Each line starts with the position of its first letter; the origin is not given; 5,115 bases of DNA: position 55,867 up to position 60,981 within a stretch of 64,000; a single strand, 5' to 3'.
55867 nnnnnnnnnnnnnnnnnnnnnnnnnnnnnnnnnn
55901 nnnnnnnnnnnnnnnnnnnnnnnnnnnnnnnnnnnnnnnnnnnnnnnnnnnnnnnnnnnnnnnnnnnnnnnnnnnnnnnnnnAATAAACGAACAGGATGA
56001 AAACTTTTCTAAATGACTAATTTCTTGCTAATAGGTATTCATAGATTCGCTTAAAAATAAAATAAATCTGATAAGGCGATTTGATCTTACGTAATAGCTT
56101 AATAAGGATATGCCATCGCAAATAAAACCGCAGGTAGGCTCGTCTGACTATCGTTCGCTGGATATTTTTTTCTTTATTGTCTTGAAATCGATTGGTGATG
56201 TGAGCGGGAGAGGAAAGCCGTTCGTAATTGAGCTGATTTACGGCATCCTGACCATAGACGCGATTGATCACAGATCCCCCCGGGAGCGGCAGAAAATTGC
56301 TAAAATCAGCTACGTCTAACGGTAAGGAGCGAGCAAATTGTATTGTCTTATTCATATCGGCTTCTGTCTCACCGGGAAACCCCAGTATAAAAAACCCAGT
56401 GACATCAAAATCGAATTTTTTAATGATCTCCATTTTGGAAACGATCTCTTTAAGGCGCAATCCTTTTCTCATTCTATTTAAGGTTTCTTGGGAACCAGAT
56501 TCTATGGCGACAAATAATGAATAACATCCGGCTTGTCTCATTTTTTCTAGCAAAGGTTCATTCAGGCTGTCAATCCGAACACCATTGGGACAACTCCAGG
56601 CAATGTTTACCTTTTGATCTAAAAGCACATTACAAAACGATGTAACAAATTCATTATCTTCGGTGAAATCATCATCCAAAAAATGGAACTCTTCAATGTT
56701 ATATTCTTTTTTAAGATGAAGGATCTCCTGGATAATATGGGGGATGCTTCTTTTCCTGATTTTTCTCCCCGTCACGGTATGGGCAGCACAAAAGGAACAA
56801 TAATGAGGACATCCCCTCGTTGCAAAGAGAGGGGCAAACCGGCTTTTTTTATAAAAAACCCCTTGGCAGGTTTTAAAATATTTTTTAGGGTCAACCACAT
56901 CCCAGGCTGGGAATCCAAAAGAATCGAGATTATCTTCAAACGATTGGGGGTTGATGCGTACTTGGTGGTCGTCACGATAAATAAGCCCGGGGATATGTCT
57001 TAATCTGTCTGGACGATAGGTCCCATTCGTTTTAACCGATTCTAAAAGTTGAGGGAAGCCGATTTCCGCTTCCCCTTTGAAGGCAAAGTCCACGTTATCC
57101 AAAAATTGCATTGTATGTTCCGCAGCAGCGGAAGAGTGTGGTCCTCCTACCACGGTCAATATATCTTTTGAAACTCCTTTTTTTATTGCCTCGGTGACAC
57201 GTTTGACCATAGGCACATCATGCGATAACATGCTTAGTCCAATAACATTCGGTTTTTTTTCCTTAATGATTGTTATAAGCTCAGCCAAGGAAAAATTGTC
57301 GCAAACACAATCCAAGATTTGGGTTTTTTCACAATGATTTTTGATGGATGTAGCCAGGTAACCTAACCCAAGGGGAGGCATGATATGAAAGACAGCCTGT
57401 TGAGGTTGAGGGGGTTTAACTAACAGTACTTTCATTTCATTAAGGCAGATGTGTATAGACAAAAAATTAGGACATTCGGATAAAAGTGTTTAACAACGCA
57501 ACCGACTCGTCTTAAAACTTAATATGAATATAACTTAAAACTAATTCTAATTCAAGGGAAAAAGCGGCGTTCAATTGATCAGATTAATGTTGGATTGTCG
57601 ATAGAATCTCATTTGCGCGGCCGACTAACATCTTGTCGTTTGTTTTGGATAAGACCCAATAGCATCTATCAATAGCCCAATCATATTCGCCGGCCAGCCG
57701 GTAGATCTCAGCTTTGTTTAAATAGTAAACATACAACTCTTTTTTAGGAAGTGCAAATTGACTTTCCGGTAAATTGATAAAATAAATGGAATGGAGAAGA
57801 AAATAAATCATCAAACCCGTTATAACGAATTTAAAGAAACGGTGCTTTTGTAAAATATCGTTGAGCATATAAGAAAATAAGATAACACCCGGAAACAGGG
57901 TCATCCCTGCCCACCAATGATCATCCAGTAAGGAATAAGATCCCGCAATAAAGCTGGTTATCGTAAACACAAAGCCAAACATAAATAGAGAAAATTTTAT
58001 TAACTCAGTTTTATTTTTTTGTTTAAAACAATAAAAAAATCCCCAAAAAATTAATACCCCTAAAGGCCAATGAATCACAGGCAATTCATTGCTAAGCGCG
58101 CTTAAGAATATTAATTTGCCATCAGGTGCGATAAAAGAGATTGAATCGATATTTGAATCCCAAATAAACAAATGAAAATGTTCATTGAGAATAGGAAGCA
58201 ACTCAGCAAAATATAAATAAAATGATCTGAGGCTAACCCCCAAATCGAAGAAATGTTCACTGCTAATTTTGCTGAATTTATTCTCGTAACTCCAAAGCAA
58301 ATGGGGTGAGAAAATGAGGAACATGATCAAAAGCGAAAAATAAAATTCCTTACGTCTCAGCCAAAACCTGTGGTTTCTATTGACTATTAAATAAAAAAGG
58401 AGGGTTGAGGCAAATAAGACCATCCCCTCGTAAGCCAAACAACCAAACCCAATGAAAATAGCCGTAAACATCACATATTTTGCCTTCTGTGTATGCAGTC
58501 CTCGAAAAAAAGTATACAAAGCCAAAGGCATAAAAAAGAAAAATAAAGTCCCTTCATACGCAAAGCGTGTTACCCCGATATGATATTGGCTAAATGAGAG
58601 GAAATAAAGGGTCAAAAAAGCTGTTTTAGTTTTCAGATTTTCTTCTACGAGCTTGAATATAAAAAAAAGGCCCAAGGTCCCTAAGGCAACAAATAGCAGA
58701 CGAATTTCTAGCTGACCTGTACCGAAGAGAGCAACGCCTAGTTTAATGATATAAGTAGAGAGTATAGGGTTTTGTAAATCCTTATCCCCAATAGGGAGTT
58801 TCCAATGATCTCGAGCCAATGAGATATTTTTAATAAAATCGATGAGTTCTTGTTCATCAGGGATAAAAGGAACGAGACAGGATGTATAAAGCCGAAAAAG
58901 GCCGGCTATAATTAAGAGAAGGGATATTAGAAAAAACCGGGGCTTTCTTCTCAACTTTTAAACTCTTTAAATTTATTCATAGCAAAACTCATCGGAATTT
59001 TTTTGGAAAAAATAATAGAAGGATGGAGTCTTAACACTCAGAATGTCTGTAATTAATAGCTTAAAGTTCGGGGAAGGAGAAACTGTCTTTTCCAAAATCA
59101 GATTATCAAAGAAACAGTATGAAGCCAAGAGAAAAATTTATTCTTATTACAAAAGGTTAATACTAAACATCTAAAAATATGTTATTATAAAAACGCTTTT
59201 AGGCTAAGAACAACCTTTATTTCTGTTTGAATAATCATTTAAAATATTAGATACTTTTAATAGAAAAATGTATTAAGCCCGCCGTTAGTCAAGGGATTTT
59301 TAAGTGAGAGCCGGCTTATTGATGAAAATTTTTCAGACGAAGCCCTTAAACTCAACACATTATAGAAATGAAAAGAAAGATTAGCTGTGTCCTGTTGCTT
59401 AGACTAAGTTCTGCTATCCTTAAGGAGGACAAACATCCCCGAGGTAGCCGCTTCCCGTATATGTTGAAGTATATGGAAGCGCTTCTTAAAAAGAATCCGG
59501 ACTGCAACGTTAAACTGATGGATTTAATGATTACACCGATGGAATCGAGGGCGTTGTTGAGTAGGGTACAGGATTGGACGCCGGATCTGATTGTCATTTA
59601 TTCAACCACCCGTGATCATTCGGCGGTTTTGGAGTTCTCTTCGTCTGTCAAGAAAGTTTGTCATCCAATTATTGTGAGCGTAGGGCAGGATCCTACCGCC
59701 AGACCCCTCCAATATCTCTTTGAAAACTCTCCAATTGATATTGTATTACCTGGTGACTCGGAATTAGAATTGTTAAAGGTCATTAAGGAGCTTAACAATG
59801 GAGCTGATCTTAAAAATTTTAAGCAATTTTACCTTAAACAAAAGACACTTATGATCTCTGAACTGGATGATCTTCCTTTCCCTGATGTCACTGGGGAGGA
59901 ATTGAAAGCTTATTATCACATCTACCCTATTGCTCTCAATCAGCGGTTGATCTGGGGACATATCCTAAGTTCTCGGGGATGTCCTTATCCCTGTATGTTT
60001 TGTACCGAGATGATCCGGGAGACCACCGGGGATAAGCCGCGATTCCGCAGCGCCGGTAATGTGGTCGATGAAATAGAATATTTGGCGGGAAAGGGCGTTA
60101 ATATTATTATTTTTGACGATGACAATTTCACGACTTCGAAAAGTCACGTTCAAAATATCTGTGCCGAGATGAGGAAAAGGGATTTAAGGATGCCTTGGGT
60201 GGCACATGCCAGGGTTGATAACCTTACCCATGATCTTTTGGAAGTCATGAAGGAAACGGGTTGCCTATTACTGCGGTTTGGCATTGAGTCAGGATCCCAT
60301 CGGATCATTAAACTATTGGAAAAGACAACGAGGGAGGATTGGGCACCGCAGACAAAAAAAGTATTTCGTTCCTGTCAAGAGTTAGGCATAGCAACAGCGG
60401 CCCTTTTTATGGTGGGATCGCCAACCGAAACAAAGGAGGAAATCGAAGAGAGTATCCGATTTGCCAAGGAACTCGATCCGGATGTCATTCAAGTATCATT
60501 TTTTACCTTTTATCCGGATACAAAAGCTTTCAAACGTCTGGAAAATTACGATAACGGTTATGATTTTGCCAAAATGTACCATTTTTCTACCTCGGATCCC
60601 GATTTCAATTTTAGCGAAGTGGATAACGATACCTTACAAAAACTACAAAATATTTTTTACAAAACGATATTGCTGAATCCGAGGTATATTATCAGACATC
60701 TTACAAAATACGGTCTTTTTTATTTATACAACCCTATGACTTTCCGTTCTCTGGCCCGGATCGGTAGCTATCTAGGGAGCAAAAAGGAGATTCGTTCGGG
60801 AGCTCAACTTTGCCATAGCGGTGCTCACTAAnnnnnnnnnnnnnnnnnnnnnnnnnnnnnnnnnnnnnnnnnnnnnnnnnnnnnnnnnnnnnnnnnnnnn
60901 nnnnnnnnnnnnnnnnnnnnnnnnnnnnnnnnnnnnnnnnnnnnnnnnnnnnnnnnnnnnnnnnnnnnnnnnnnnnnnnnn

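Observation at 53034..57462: GT2 - YdjC deacetylase - B12 radical SAM triad mirroring hopanoid HpnI/HpnK/HpnJ, without a squalene-hopene cyclase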

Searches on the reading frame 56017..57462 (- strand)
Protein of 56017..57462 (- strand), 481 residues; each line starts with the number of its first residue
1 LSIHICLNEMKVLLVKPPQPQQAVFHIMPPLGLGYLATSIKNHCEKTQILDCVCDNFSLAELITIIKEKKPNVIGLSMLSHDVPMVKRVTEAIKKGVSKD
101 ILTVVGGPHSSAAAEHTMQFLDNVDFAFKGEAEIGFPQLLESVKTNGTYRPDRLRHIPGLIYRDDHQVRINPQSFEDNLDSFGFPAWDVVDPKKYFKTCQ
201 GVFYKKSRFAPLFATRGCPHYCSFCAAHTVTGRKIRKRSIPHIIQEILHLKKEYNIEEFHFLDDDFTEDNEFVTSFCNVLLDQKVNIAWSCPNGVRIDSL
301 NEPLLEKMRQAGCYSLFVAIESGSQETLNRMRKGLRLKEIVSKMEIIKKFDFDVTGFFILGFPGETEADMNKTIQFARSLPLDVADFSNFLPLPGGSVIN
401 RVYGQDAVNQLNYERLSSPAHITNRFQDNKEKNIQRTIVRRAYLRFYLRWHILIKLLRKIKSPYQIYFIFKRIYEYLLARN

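Call 4: search_protein_families(library=pfam, proteins=[window:56017-57462:-], max_evalue=0.001)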
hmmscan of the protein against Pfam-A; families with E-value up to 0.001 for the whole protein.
window:56017-57462:- (481 aa): 3 families
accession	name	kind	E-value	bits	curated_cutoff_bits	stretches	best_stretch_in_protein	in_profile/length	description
PF04055.27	Radical_SAM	-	3.2e-23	83.2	29.5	1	215-377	4-166/166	Radical SAM superfamily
PF02310.24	B12-binding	-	2.5e-17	63.3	32.1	1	26-139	10-120/121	B12 binding domain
PF13353.11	Fer4_12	-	0.0003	21.5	22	0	215-302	12-99/137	4Fe-4S single cluster domain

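Call 5: search_protein_families(library=ncbifam, proteins=[window:56017-57462:-], max_evalue=0.001)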
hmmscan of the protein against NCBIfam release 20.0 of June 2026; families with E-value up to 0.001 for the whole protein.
window:56017-57462:- (481 aa): 32 families (the best 25 are shown)
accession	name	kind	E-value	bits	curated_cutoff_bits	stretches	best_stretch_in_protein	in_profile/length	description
NF038361.1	rSAM_Sden_1168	equivalog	5e-55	187.1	575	1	11-400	64-471/560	Sden_1168 family B12-binding radical SAM P-methyltransferase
TIGR03471.1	HpnJ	equivalog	1.1e-43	149.9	577.6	1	45-460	45-446/472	hopanoid biosynthesis associated radical SAM protein HpnJ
NF050148.1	rSAM_ApyD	equivalog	5.2e-42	144.1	750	1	14-376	9-362/645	RiPP biosynthesis radical SAM protein ApyD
TIGR02026.1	BchE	equivalog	7.6e-41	140.5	481.35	1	12-457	2-437/497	magnesium-protoporphyrin IX monomethyl ester anaerobic oxidative cyclase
TIGR04385.1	B12_rSAM_cofa1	equivalog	3.1e-39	135.4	450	1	12-378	2-362/438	B12 lower ligand biosynthesis radical SAM protein BzaD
TIGR04072.2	rSAM_ladder_B12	equivalog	9.4e-37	126.7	360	2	199-382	170-351/443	lipid biosynthesis B12-binding/radical SAM protein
TIGR04013.1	B12_SAM_MJ_1487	hypoth_equivalog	2.2e-34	118.9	251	1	58-400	30-355/382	TIGR04013 family B12-binding domain/radical SAM domain-containing protein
TIGR04014.1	B12_SAM_MJ_0865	equivalog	8.7e-34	117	360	1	63-408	31-364/434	methyl-coenzyme M reductase glutamine C-methyltransferase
TIGR04479.1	bcpD_PhpK_rSAM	subfamily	6.6e-31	107.2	600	1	32-378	74-407/504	PhpK family radical SAM P-methyltransferase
TIGR04367.1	HpnR_B12_rSAM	equivalog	2.4e-26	92.3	650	1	10-397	1-368/490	hopanoid C-3 methylase HpnR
TIGR03975.1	rSAM_ocin_1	subfamily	7e-26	90.9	281.85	1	59-377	117-427/606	RiPP maturation radical SAM C-methyltransferase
NF033712.0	B12_rSAM_KedN5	subfamily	1.3e-24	86.4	700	1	30-368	17-358/624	KedN5 family methylcobalamin-dependent radical SAM C-methyltransferase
NF033070.1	rSAM_AprD4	equivalog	1.4e-21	76.9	500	1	156-395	147-383/456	AprD4 family radical SAM diol-dehydratase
TIGR04295.1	B12_rSAM_oligo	hypoth_equivalog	1.4e-21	76.7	400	1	30-415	25-395/422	TIGR04295 family B12-binding domain-containing radical SAM protein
NF045585.1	rSAM_slr0320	equivalog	1.9e-17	63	775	1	209-380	235-409/511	photosystem II high light acclimation radical SAM protein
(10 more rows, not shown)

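Call 77: search_solved_structures(query=window:56017-57462:-, max_evalue=0.00001)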
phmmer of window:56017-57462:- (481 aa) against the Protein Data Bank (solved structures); distinct sequences matched with E-value up to 0.00001: 5.
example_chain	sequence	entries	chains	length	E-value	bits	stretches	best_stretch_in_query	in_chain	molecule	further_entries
9ccb_A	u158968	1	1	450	2.1e-20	76.1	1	214-405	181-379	Radical SAM core domain-containing protein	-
6fd2_B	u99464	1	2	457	2.4e-16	62.7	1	157-396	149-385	Putative apramycin biosynthetic oxidoreductase 4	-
4jc0_A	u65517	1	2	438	1.5e-06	30.4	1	199-384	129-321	Ribosomal protein S12 methylthiotransferase RimO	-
2qgq_A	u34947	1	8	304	1.8e-06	30.1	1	212-384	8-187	Protein TM_1862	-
7kdx_A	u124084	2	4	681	2.1e-06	30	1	70-266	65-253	Methyltransferase TokK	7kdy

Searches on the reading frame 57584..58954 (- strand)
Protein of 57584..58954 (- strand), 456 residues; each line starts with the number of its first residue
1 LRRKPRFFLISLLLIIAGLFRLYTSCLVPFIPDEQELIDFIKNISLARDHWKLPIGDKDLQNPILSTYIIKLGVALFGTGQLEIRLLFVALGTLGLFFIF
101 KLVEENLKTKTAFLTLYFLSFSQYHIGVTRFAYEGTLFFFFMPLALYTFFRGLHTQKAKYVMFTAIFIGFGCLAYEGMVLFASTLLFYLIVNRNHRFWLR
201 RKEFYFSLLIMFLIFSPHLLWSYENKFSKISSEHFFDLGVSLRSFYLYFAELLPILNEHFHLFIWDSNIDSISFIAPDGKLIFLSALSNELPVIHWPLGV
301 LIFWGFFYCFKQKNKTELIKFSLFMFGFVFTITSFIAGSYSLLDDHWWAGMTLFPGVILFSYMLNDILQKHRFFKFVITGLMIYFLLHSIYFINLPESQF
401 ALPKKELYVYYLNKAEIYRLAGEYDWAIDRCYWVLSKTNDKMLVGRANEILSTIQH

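Call 4: search_protein_families(library=pfam, proteins=[window:57584-58954:-], max_evalue=0.001)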
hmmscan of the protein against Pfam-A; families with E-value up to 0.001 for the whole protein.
window:57584-58954:- (456 aa): 1 family
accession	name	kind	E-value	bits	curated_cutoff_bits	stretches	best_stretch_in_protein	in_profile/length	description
PF13231.12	PMT_2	-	9.2e-25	88.2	26.1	1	62-221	2-160/160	Dolichyl-phosphate-mannose-protein mannosyltransferase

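Call 5: search_protein_families(library=ncbifam, proteins=[window:57584-58954:-], max_evalue=0.001)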
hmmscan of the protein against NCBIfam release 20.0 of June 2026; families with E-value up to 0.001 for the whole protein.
window:57584-58954:- (456 aa): 2 families
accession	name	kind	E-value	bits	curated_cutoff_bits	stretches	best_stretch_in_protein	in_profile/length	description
TIGR03663.1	TIGR03663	subfamily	2e-08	33.7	126.25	1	11-367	5-339/435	flippase activity-associated protein Agl23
NF047440.1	LA3751_2_3_fam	subfamily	5.2e-05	22.3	200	1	63-216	82-234/460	LA_3751/LA_3752 family putative glycosyltransferase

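Call 59: search_solved_structures(query=window:57584-58954:-, max_evalue=0.01)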
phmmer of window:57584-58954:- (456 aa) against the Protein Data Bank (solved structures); distinct sequences matched with E-value up to 0.01: 0.

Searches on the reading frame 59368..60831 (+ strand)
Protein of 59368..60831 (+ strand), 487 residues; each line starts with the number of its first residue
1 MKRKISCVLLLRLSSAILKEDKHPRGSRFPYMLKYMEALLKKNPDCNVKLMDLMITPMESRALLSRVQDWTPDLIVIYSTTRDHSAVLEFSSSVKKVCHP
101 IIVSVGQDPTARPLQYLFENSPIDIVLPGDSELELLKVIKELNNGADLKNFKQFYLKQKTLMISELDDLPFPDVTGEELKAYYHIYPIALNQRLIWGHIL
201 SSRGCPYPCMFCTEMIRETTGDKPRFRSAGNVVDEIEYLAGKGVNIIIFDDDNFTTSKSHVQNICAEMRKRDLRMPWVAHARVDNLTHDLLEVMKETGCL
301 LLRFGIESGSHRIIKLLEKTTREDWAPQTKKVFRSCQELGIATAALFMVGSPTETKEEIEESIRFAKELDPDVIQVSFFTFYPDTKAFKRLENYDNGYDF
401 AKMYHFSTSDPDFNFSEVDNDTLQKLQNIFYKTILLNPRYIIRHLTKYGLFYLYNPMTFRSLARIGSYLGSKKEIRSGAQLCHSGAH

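Call 13: search_protein_families(library=pfam, proteins=[window:59368-60831:+], max_evalue=0.001)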
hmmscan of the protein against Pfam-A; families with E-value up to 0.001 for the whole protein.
window:59368-60831:+ (487 aa): 2 families
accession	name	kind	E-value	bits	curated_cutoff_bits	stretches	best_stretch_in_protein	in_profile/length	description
PF04055.27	Radical_SAM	-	8e-17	62.3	29.5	1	201-366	3-166/166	Radical SAM superfamily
PF02310.24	B12-binding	-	4.9e-06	26.8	32.1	1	32-132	16-114/121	B12 binding domain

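Call 44: search_protein_families(library=ncbifam, proteins=[window:59368-60831:+], max_evalue=1e-10)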
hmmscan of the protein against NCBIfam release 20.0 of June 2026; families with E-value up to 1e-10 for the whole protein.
window:59368-60831:+ (487 aa): 20 families
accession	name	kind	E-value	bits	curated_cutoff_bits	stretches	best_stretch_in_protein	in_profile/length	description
TIGR03471.1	HpnJ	equivalog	6.2e-48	163.8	577.6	1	63-446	62-444/472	hopanoid biosynthesis associated radical SAM protein HpnJ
TIGR04479.1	bcpD_PhpK_rSAM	subfamily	9.4e-36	123.2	600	1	97-401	145-442/504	PhpK family radical SAM P-methyltransferase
TIGR02026.1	BchE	equivalog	3.5e-35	121.8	481.35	1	29-408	21-403/497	magnesium-protoporphyrin IX monomethyl ester anaerobic oxidative cyclase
NF050148.1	rSAM_ApyD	equivalog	4.9e-27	94.6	750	1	181-363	185-360/645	RiPP biosynthesis radical SAM protein ApyD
TIGR04072.2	rSAM_ladder_B12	equivalog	2.2e-25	89.2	360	1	85-374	84-354/443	lipid biosynthesis B12-binding/radical SAM protein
NF038361.1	rSAM_Sden_1168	equivalog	1.2e-24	86.8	575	1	122-432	198-513/560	Sden_1168 family B12-binding radical SAM P-methyltransferase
NF033070.1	rSAM_AprD4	equivalog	7.8e-23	81.1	500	1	197-408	197-405/456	AprD4 family radical SAM diol-dehydratase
TIGR04013.1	B12_SAM_MJ_1487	hypoth_equivalog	2.8e-22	79.1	251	1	56-383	27-347/382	TIGR04013 family B12-binding domain/radical SAM domain-containing protein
TIGR04385.1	B12_rSAM_cofa1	equivalog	1.9e-19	70.2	450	1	198-368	197-363/438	B12 lower ligand biosynthesis radical SAM protein BzaD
TIGR04014.1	B12_SAM_MJ_0865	equivalog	3.4e-19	69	360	1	78-386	47-353/434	methyl-coenzyme M reductase glutamine C-methyltransferase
TIGR04295.1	B12_rSAM_oligo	hypoth_equivalog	3.3e-18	65.6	400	1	27-330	22-325/422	TIGR04295 family B12-binding domain-containing radical SAM protein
NF045585.1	rSAM_slr0320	equivalog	1.6e-16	60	775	1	199-342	238-377/511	photosystem II high light acclimation radical SAM protein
TIGR03975.1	rSAM_ocin_1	subfamily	9.2e-16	57.4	281.85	1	62-366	119-427/606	RiPP maturation radical SAM C-methyltransferase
NF040546.1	rSAM_CUAEP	equivalog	1.8e-15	56.6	500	1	121-369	97-341/468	CUAEP/CCAEP-tail radical SAM (seleno)protein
TIGR04367.1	HpnR_B12_rSAM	equivalog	2.9e-15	55.8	650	1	45-390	36-372/490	hopanoid C-3 methylase HpnR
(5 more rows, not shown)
